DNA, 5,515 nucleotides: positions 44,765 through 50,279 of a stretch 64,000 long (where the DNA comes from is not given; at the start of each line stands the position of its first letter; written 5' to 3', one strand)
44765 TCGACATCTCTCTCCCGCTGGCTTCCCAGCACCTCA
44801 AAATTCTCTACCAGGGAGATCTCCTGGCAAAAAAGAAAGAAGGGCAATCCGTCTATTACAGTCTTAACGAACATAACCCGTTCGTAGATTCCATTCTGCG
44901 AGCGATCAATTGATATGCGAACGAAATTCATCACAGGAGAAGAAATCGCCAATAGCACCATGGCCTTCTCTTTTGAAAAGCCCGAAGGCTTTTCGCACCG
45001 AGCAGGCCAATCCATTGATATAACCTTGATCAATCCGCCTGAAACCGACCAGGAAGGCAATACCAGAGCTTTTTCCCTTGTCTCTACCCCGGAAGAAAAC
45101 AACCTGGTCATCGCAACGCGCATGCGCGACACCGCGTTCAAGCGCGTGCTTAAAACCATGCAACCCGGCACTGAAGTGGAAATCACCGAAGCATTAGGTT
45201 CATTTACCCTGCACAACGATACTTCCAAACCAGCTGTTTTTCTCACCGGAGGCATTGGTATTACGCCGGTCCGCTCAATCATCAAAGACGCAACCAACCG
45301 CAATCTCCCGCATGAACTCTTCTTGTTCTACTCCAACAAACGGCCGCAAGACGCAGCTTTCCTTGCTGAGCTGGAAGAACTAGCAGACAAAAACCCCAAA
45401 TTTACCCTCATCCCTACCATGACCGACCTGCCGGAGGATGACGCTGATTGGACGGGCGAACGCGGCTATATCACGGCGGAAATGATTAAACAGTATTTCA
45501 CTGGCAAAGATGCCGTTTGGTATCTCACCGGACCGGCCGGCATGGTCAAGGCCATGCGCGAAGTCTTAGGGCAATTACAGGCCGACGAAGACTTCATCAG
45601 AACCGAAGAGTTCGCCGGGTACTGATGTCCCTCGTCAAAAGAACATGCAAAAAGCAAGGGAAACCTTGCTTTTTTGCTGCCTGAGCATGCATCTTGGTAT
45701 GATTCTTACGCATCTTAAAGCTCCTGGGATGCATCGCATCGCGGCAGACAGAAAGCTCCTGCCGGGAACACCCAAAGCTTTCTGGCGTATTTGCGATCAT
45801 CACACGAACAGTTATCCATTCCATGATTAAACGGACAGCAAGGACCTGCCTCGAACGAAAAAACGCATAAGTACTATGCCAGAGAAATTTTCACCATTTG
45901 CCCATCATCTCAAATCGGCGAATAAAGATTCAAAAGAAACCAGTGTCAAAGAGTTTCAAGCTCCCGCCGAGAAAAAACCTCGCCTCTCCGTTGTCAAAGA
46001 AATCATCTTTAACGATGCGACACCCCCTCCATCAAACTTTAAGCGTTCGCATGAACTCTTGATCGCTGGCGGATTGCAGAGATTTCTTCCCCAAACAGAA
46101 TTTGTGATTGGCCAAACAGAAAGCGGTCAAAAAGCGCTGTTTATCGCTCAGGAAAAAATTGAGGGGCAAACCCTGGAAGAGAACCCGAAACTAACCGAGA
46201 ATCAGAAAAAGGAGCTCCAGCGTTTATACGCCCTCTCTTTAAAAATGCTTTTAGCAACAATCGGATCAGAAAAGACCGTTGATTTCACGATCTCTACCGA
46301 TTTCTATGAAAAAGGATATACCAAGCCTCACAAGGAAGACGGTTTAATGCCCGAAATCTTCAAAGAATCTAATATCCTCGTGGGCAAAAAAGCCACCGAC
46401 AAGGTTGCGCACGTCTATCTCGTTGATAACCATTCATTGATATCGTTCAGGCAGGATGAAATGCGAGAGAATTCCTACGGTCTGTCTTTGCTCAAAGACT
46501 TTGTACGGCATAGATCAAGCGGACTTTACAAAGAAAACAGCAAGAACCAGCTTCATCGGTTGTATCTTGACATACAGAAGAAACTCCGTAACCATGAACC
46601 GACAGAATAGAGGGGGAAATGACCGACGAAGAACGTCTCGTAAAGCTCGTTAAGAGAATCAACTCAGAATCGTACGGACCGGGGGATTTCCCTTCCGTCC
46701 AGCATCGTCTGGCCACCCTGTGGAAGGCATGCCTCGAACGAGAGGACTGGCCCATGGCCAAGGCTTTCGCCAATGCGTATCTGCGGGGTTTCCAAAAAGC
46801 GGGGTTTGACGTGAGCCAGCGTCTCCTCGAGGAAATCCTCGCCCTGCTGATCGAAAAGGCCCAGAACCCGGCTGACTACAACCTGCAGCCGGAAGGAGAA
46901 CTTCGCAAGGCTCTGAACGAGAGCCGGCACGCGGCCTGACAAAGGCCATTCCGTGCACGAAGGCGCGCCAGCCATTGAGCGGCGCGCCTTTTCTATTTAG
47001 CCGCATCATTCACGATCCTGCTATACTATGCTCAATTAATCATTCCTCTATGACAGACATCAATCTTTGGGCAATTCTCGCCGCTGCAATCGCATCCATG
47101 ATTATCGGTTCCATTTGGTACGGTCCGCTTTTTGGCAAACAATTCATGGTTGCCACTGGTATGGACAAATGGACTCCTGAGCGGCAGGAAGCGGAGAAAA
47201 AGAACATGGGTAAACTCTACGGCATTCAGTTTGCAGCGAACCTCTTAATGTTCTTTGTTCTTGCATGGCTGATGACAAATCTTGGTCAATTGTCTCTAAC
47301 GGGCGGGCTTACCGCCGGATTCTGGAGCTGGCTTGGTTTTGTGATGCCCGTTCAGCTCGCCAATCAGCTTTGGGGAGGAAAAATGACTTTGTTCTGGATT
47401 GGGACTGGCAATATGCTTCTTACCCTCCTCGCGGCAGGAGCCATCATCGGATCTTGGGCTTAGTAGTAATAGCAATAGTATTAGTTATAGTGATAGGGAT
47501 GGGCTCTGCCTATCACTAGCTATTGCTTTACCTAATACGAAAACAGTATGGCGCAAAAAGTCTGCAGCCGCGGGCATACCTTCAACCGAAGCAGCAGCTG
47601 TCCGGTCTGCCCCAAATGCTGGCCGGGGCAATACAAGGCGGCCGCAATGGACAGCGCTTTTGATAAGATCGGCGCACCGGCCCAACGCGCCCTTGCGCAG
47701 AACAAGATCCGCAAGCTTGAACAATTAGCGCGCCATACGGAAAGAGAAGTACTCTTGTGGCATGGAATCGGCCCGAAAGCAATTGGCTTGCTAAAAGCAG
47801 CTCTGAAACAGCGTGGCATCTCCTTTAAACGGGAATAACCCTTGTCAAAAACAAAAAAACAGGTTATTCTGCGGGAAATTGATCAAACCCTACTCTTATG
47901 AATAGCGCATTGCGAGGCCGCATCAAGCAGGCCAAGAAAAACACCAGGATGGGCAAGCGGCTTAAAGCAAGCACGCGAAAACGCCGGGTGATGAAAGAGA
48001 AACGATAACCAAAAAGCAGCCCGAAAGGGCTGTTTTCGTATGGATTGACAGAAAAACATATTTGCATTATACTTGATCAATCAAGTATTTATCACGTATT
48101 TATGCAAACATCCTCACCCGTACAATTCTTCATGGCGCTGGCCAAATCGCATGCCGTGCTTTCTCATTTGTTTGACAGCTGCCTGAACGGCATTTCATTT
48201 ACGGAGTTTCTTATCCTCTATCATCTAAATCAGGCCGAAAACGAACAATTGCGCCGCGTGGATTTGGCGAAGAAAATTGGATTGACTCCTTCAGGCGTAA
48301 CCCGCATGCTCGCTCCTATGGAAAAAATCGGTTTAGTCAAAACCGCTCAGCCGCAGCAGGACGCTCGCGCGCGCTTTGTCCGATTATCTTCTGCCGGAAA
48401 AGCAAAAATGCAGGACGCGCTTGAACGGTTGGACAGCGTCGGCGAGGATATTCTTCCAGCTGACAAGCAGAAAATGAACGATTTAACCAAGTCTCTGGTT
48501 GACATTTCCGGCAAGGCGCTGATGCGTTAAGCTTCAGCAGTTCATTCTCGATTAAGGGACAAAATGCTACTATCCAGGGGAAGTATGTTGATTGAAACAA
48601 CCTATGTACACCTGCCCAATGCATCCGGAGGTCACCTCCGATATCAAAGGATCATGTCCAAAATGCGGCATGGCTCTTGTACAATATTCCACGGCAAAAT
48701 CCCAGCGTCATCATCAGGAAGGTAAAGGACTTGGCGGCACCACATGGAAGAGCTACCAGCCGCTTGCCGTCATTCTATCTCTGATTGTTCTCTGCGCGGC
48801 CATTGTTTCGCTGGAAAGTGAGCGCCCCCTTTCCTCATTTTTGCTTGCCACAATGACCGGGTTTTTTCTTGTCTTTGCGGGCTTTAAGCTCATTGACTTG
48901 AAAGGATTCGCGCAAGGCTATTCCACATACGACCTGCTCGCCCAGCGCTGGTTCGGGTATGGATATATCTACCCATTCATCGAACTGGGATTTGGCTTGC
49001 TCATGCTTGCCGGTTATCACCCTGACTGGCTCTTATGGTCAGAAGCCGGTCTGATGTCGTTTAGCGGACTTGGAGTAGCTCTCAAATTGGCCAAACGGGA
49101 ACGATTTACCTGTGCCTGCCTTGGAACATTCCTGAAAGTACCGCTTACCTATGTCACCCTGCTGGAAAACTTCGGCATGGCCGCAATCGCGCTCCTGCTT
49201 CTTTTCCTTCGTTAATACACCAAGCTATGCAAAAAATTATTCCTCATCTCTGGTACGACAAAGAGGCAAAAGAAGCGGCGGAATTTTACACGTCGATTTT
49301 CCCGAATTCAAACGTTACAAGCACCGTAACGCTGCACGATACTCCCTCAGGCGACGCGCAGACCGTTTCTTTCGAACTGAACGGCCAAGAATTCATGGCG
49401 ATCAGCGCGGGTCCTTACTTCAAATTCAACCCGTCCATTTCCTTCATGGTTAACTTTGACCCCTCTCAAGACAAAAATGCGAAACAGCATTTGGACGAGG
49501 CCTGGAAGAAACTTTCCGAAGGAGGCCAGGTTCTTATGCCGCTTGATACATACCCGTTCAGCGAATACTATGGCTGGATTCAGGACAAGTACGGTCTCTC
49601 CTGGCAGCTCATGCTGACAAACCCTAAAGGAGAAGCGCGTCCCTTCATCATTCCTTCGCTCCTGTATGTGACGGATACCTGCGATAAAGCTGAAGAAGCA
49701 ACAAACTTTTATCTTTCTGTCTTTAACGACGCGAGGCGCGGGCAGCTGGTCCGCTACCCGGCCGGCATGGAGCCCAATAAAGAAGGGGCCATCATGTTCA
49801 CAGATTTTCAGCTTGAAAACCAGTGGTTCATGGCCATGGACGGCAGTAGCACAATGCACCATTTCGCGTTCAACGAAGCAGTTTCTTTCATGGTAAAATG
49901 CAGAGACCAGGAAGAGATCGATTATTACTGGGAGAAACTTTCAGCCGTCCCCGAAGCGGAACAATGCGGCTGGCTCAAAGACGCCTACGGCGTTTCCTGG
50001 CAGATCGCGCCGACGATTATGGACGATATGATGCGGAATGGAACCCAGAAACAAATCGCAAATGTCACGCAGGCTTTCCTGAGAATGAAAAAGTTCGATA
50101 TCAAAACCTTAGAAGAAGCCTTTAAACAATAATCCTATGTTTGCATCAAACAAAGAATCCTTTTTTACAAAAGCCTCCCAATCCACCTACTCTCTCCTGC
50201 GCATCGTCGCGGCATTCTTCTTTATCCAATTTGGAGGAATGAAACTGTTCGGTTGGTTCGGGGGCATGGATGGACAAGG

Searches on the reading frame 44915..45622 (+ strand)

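Call 52: search_protein_families(library=pfam, proteins=[window:44915-45622:+], max_evalue=0.001)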
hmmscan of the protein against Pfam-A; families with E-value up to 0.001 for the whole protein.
window:44915-45622:+ (236 aa): 1 family
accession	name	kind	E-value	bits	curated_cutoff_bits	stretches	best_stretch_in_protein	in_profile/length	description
PF00175.26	NAD_binding_1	-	4.8e-20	72.7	22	1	109-215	1-108/109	Oxidoreductase NAD-binding domain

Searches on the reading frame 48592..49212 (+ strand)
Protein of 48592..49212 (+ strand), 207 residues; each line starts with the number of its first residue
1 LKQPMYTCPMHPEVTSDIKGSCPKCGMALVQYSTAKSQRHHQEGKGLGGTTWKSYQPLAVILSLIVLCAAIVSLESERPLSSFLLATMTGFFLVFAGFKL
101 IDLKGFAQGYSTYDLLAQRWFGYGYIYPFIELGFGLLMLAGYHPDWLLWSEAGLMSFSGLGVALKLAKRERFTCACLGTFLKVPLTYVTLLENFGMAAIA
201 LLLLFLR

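Call 52: search_protein_families(library=pfam, proteins=[window:48592-49212:+], max_evalue=0.001)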
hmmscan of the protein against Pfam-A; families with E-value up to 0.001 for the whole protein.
window:48592-49212:+ (207 aa): 2 families
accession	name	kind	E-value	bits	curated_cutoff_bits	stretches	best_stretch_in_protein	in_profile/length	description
PF19335.5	HMBD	-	7.2e-13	48.7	23.6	1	6-30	2-26/28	Heavy metal binding domain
PF07291.16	MauE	-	3.4e-12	47.2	27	1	81-205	5-127/128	Methylamine utilisation protein MauE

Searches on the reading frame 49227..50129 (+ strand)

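Call 52: search_protein_families(library=pfam, proteins=[window:49227-50129:+], max_evalue=0.001)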
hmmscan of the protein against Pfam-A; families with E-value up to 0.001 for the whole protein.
window:49227-50129:+ (301 aa): 2 families
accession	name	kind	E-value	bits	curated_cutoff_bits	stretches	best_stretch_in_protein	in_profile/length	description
PF06983.19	3-dmu-9_3-mt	-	2e-73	244.7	24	2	141-260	3-115/116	3-demethylubiquinone-9 3-methyltransferase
PF00903.31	Glyoxalase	-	2.9e-06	28.1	20.6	0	88-128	80-121/121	Glyoxalase/Bleomycin resistance protein/Dioxygenase superfamily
